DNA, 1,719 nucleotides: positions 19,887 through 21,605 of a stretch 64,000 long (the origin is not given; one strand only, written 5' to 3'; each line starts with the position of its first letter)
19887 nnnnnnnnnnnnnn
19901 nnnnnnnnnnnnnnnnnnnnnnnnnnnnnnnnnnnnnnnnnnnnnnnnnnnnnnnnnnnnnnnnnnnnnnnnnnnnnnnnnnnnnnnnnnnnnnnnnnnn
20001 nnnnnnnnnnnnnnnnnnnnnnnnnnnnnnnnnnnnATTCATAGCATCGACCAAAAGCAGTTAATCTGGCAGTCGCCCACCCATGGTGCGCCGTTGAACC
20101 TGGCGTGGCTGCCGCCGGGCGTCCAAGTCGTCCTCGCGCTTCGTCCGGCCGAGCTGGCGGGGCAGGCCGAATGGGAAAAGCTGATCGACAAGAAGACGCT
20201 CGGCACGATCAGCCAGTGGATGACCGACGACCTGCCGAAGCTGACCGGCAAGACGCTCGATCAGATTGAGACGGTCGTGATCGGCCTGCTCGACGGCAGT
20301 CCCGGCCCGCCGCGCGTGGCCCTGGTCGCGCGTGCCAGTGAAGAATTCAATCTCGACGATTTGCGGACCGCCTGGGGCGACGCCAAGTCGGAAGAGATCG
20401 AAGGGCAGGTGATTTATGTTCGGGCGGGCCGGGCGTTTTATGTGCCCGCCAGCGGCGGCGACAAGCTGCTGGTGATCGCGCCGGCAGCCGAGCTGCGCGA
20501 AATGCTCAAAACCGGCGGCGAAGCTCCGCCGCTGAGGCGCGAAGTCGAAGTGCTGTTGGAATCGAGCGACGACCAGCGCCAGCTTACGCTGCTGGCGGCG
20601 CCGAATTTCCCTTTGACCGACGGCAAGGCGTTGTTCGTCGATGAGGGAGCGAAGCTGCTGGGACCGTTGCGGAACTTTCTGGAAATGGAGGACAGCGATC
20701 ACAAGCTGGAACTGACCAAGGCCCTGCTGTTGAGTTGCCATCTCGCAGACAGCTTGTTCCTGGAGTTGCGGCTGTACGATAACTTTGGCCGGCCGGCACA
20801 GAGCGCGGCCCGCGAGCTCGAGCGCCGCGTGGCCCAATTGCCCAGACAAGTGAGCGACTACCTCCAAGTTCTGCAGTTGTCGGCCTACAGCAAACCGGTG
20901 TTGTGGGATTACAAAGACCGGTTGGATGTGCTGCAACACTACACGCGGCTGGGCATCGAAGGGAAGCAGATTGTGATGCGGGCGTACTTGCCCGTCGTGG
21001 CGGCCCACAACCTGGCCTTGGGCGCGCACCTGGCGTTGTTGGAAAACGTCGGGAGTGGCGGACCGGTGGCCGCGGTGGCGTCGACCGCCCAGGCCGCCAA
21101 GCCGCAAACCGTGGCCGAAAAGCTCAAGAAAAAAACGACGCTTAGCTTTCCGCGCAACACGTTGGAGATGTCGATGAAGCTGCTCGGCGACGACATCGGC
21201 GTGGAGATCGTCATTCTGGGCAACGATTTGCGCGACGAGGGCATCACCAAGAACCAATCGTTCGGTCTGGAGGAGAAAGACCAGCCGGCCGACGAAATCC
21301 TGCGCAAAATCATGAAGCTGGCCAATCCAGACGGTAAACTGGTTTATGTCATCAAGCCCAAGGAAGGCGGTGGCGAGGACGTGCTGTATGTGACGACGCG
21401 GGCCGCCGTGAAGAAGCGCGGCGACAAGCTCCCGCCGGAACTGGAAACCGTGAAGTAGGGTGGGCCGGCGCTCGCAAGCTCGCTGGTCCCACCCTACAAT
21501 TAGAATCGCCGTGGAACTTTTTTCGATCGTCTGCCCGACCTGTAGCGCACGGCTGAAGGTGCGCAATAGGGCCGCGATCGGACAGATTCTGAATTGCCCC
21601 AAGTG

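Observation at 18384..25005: Tandem single-pass membrane giants: a dead-kinase protein followed by a zinc-ribbon/DUF1559 protein with matching periplasmic and STN-like modules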

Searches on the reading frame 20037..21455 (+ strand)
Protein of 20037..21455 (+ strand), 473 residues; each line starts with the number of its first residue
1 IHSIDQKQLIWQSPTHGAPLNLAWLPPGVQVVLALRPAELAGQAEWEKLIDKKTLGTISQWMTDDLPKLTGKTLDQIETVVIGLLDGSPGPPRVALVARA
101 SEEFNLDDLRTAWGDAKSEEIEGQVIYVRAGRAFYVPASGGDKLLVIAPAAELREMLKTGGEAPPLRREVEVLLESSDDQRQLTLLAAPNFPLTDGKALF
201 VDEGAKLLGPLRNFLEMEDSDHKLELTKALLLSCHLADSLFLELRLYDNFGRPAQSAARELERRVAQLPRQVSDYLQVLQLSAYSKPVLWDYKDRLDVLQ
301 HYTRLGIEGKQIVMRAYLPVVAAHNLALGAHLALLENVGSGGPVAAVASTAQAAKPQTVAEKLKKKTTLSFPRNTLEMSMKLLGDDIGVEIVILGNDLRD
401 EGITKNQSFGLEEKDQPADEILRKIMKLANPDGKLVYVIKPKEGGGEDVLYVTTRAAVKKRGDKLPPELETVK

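Call 14: find_homologous_proteins(query=window:20037-21455:+)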
Query seq(473 aa) (473 aa): 202 proteins with E <= 0.001 among 8000 candidates; the best 120 are listed.
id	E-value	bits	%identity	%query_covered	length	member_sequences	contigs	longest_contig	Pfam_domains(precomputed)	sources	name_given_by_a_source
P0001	1.2e-182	626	78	77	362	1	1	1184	-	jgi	jgi:hypothetical protein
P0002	3.2e-182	624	63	95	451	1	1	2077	-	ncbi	-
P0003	1.4e-179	616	61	99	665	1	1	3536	-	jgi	jgi:hypothetical protein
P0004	1.7e-179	615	61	99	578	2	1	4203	-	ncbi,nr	ncbi:MAG TPA: hypothetical protein VJ783_31585, partial [Pirellulales bacterium]|nr:hypothetical pro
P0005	5.6e-178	610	62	98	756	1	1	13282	PF00069.32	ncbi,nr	ncbi:MAG TPA: hypothetical protein VFW87_11935, partial [Pirellulales bacterium]|nr:hypothetical pro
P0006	8.1e-178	610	61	100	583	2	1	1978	-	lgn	-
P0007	2.7e-176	605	61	99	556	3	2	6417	-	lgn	-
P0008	1.5e-172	592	58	97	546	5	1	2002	-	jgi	jgi:hypothetical protein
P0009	6.1e-161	554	76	68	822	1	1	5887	PF07714.24,PF00069.32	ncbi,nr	ncbi:MAG TPA: protein kinase, partial [Pirellulales bacterium]|nr:protein kinase [Pirellulales bacte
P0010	8.4e-139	481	61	80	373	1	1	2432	-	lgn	-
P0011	5.0e-125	436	79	52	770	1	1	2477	PF07714.24,PF00069.32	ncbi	ncbi:MAG: serine/threonine protein kinase, partial [Pirellulales bacterium]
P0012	5.9e-117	409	61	67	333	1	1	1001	-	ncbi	ncbi:MAG: hypothetical protein ACREJM_16040, partial [Candidatus Saccharimonadales bacterium]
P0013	9.8e-109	382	43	97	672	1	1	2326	-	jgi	jgi:hypothetical protein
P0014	2.0e-105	371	42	97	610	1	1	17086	-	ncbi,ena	-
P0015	7.6e-104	366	44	98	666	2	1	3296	-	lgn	-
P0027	5.0e-95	337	44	99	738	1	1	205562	-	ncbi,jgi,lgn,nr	ncbi:MAG TPA: hypothetical protein VHY91_06105 [Pirellulales bacterium]|jgi:hypothetical protein|nr:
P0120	8.6e-68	247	36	98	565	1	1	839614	-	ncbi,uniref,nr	ncbi:hypothetical protein KOR34_35320 [Posidoniimonas corsicana]|uniref:Uncharacterized protein n=1 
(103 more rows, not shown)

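Call 15: find_encoding_contigs(protein=P0027, flank=8000, max_places=2)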
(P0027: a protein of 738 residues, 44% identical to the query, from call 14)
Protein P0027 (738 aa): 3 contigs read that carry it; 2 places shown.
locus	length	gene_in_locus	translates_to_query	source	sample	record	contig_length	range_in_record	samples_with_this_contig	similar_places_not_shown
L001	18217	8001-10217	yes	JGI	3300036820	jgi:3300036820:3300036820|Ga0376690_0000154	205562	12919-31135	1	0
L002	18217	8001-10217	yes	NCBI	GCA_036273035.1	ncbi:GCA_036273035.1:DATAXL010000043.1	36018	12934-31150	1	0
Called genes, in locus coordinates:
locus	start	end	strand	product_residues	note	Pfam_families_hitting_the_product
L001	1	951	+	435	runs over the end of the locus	PF00365:PFK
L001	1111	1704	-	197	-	PF00475:IGPD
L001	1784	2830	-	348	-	PF00155:Aminotran_1_2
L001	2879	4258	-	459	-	PF00815:Histidinol_dh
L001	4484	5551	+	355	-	PF00155:Aminotran_1_2 (weak), PF01212:Beta_elim_lyase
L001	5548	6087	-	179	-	PF00027:cNMP_binding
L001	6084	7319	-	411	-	PF02812:ELFV_dehydrog_N, PF00208:ELFV_dehydrog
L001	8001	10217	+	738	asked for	-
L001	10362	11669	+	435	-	-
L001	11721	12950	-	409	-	PF07883:Cupin_2 (faint)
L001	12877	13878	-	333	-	PF01370:Epimerase, PF04321:RmlD_sub_bind, PF07993:NAD_binding_4 (faint), PF16363:GDP_Man_Dehyd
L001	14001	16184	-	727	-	PF00515:TPR_1 (weak), PF13424:TPR_12, PF13432:TPR_16, PF00515:TPR_1, PF13432:TPR_16, PF00515:TPR_1, PF07719:TPR_2, PF13414:TPR_11, +22 more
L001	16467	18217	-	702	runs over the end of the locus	PF13431:TPR_17 (weak), PF13432:TPR_16 (weak), PF13424:TPR_12 (weak), PF00515:TPR_1, PF07719:TPR_2 (weak), PF13181:TPR_8 (weak), PF13414:TPR_11, PF13432:TPR_16, +15 more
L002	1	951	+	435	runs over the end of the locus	PF00365:PFK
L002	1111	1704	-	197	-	PF00475:IGPD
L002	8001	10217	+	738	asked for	-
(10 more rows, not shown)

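Call 16: find_encoding_contigs(protein=P0120, flank=8000, max_places=2)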
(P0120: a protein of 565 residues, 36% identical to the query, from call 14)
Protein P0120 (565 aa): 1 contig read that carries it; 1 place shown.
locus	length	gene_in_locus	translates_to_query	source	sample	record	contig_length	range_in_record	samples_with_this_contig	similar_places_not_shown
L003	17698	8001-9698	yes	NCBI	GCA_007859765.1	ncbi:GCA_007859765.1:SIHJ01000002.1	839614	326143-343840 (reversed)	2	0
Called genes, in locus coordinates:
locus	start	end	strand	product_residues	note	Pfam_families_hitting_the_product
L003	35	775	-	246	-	-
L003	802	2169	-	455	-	PF00815:Histidinol_dh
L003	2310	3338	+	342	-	PF00155:Aminotran_1_2 (weak), PF01212:Beta_elim_lyase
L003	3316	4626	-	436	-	PF07690:MFS_1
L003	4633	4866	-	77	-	-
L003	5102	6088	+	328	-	-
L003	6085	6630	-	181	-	PF00132:Hexapep, PF21711:DCTN5 (weak), PF25084:LbH_EIF2B (faint), PF25087:GMPPB_C (faint)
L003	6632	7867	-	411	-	PF02812:ELFV_dehydrog_N, PF00208:ELFV_dehydrog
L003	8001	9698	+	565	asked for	-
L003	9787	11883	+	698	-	-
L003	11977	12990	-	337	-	PF18152:DAHP_snth_FXD, PF00793:DAHP_synth_1, PF03102:NeuB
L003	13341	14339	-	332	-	PF00535:Glycos_transf_2, PF10111:Glyco_tranf_2_2, PF13641:Glyco_tranf_2_3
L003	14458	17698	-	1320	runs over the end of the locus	PF00932:LTD, PF13287:Fn3_assoc (faint), PF13290:CHB_HEX_C_1 (weak), PF08757:CotH, PF22633:F5_F8_type_C_2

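Call 17: find_encoding_contigs(protein=P0005, flank=8000, max_places=2)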
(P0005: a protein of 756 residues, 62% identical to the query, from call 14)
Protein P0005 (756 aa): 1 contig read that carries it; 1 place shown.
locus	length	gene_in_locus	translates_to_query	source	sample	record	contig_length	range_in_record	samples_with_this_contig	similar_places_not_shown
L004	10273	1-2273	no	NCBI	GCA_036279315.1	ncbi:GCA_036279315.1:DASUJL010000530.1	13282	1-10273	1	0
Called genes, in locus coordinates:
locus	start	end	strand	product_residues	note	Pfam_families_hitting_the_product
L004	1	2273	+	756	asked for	PF00069:Pkinase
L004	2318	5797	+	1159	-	PF07660:STN (faint), PF07596:SBP_bac_10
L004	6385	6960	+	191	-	-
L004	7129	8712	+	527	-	PF00294:PfkB, PF01467:CTP_transf_like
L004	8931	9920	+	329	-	PF01075:Glyco_transf_9 (weak)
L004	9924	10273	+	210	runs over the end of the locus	-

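Call 35: find_related_loci(query=A1, collection=genome_contigs, flank=7000)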
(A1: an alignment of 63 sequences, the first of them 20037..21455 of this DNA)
Query A1 (473 aa) in genome_contigs; peptide patterns used: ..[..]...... (x = any residue, [..] = any of these).
280 stretches matched a pattern; 263 encode a relative of the query (tblastn E <= 1e-3); the best 80 are kept; 80 distinct loci.
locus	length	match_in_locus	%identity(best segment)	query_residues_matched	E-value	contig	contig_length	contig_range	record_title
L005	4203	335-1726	61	1-470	0e+0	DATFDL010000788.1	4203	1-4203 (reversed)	MAG TPA_asm: Pirellulales bacterium isolate SMAG_U8579 k141_1439894, whole genome shotgun sequence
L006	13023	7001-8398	61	1-470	9e-179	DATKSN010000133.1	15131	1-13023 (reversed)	MAG TPA_asm: Pirellulales bacterium isolate SMAG_U14055 k141_134493, whole genome shotgun sequence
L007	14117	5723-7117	60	10-473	2e-178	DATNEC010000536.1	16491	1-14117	MAG TPA_asm: Pirellulales bacterium isolate SMAG_U11258 k141_224517, whole genome shotgun sequence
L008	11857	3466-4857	62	10-473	7e-178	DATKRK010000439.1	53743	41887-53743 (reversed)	MAG TPA_asm: Pirellulales bacterium isolate SMAG_U14026 k141_940119, whole genome shotgun sequence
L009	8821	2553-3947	60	10-473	3e-176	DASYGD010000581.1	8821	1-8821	MAG TPA_asm: Pirellulales bacterium isolate SMAG_U4204 k141_1952405, whole genome shotgun sequence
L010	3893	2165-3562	60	1-473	0e+0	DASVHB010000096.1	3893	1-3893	MAG TPA_asm: Pirellulales bacterium isolate SMAG_U2130 k141_1505355, whole genome shotgun sequence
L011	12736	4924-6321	60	1-473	3e-172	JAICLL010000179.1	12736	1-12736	MAG: Pirellulales bacterium isolate GZL_HY_2_bin.141 k141_790869_length_12736_cov_14.0026, whole genome shotgun sequence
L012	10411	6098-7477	58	10-470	3e-170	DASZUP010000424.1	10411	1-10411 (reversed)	MAG TPA_asm: Pirellulales bacterium isolate SMAG_U6108 k141_191722, whole genome shotgun sequence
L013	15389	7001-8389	44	10-470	2e-114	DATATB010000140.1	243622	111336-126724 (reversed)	MAG TPA_asm: Pirellulales bacterium isolate SMAG_U5535 k141_2938229, whole genome shotgun sequence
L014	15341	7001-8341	43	10-470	6e-112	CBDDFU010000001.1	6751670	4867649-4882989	MAG: Pirellulales bacterium isolate 6e7ebcb4-9be1-4cbf-999d-007ef4825789 genome assembly, contig: contig_1, whole genome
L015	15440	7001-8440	44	10-471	2e-109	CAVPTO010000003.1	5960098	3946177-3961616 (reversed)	MAG: uncultured Planctomycetota bacterium isolate MFD09671.bin.1.46 genome assembly, contig: contig_14685, whole genome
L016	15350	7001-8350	43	5-469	2e-106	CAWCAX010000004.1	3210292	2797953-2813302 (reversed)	MAG: uncultured Planctomycetaceae bacterium isolate MFD04540.bin.2.13 genome assembly, contig: contig_2506, whole genome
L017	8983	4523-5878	43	5-469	1e-104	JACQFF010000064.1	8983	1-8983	MAG: Planctomycetia bacterium isolate NC_groundwater_1040_Pr1_S-0.65um_60_11 Montesol18_Sp65_coassembly_scaffold_209370,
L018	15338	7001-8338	42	5-466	2e-101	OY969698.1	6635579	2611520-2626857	MAG: uncultured Planctomycetaceae bacterium isolate MFD00082.bin.2.56 genome assembly, chromosome: 1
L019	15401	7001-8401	40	10-469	4e-101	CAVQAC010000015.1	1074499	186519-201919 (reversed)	MAG: uncultured Planctomycetales bacterium isolate MFD09495.bin.2.65 genome assembly, contig: contig_2709, whole genome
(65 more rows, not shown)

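Call 45: predict_structure(alignment_id=A1)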
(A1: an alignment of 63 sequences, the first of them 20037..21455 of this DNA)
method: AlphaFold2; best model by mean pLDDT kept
length: 473 residues; sequences in the alignment: 63
mean_pLDDT: 92.1   pTM: 0.74
mean pLDDT of the five models: 92.1, 91.7, 91.6, 91.3, 91.0
residues with pLDDT >= 90: 402; 70-90: 46; 50-70: 5; < 50: 20
segments of 3 or more residues with pLDDT < 50: 1-7, 341-353
pLDDT, mean of each block of 10 residues (from residue 1): 48 97 97 98 97 95 96 98 91 96 97 95 97 97 98 96 96 98 96 87 89 91 93 98 93 90 95 93 96 97 95 97 97 86 40 70 96 96 94 95 94 97 97 96 88 97 94 70
secondary structure, 60 per line:
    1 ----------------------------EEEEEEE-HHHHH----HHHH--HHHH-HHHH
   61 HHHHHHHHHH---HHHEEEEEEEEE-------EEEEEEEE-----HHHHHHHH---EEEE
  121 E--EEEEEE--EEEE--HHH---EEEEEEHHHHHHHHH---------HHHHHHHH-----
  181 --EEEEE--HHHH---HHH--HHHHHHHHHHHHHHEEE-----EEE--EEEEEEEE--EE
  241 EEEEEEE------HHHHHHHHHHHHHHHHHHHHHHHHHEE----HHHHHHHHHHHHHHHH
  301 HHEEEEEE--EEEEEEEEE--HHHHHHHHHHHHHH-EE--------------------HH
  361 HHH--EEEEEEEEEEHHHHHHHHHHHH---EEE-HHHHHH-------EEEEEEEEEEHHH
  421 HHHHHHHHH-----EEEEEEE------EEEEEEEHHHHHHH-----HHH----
elements in order: E29-35 H37-41 H46-49 H52-55 H57-70 E77-85 E93-100 H106-113 E117-121 E124-129 E132-135 E144-149 H150-158 H168-175 E183-187 H190-193 H202-215 E216-218 E224-226 E229-236 E239-247 H254-278 H285-302 E303-308 E311-319 H322-335 H359-363 E366-375 H376-387 E391-393 H395-400 E408-417 H418-429 E435-441 E448-454 H455-461

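Call 47: fold_search(model_id=the predicted structure, library=pdb)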
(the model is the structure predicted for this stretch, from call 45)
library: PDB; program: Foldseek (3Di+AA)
matches with E <= 10: 681; with E <= 0.001: 0
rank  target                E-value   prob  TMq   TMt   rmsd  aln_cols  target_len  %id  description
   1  7mud_Ad               6.3e-03  1.00  0.15  0.47  11.0       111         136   15  Legionella pneumophila Dot/Icm T4SS OMC (released 2021-10-06)
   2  6os5_B                8.9e-03  0.21  0.15  0.17  16.2       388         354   11  Crystal structure of CymD prenyltransferase complexed with L-tryptophan (released 2019-07-17)
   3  4ar0_MODEL_1_A        1.1e-02  1.00  0.15  0.49   7.4       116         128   16  N0 domain of Neisseria meningitidis Pilus assembly protein PilQ (released 2012-10-17)
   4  6pgn                  1.9e-02  0.13  0.12  0.16  18.1       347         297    9  PagF single mutant with GPP (released 2019-07-24)
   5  5tu6_A                2.1e-02  0.14  0.12  0.17  18.0       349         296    8  PagF prenyltransferase with cyclic[INPYLYP] and DMSPP (released 2016-11-30)
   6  7w8x                  2.1e-02  0.11  0.11  0.15  16.8       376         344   12  DMSPP- and 6-Me-Trp-bound dimethylallyl tryptophan synthase, IptA (released 2022-10-19)
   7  7w8w                  2.2e-02  0.08  0.10  0.12  16.9       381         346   12  DMSPP- and 5-Me-Trp-bound 6-dimethylallyl tryptophan synthase, IptA (released 2022-10-19)
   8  7w8y                  2.6e-02  0.10  0.11  0.14  16.5       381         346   12  DMSPP- and Naplha-Me-Trp-bound 6-dimethylallyl tryptophan synthase, IptA (released 2022-10-19)
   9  7muc_Ad               3.0e-02  1.00  0.15  0.46  11.0       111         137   16  Legionella pneumophila Dot/Icm T4SS C1 Reconstruction (released 2021-10-06)
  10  6zrz_BBB              3.0e-02  0.11  0.13  0.15  17.5       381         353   12  Crystal structure of 5-dimethylallyl tryptophan synthase from Streptomyces coelicolor in complex with DMASPP and Trp (released 2020-12-09)
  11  6zs0_BBB              3.3e-02  0.11  0.12  0.15  17.3       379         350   13  Crystal structure of 5-dimethylallyltryptophan synthase from Streptomyces coelicolor (released 2020-12-09)
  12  8eon_E                3.7e-02  0.54  0.14  0.22  17.6       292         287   10  Pseudomonas phage E217 baseplate complex (released 2023-07-26)
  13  3i4z_B                4.2e-02  0.11  0.13  0.14  19.1       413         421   10  Crystal structure of the dimethylallyl tryptophan synthase FgaPT2 from Aspergillus fumigatus (released 2009-09-01)
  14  4kc5_A                4.4e-02  0.06  0.08  0.05  18.6       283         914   12  Crystal structure of the C-terminal part of RhiE from Burkholderia rhizoxinica (released 2013-09-18)
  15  7xvj_D                4.7e-02  0.12  0.15  0.17  18.8       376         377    9  Crystal structure of CdpNPT in complex with harmol (released 2023-04-05)
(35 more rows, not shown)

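Call 60: search_protein_families(library=pfam, alignment_id=A1, max_evalue=0.01)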
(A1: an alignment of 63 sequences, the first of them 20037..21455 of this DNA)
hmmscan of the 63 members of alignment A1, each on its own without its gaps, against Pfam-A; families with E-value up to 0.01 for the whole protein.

A. member 1, window:20037-21455:+ (473 aa): 0 families

B. families by the number of members that match (of 63 scanned): 4 families
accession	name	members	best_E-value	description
PF00069.31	Pkinase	1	3.8e-07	Protein kinase domain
PF07660.19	STN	1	0.00011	Secretin and TonB N terminus short domain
PF21344.3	Zn_ribbon_LysW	1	0.00044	Alpha-aminoadipate carrier protein LysW-like, globular domain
PF13604.12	AAA_30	1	0.0081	AAA domain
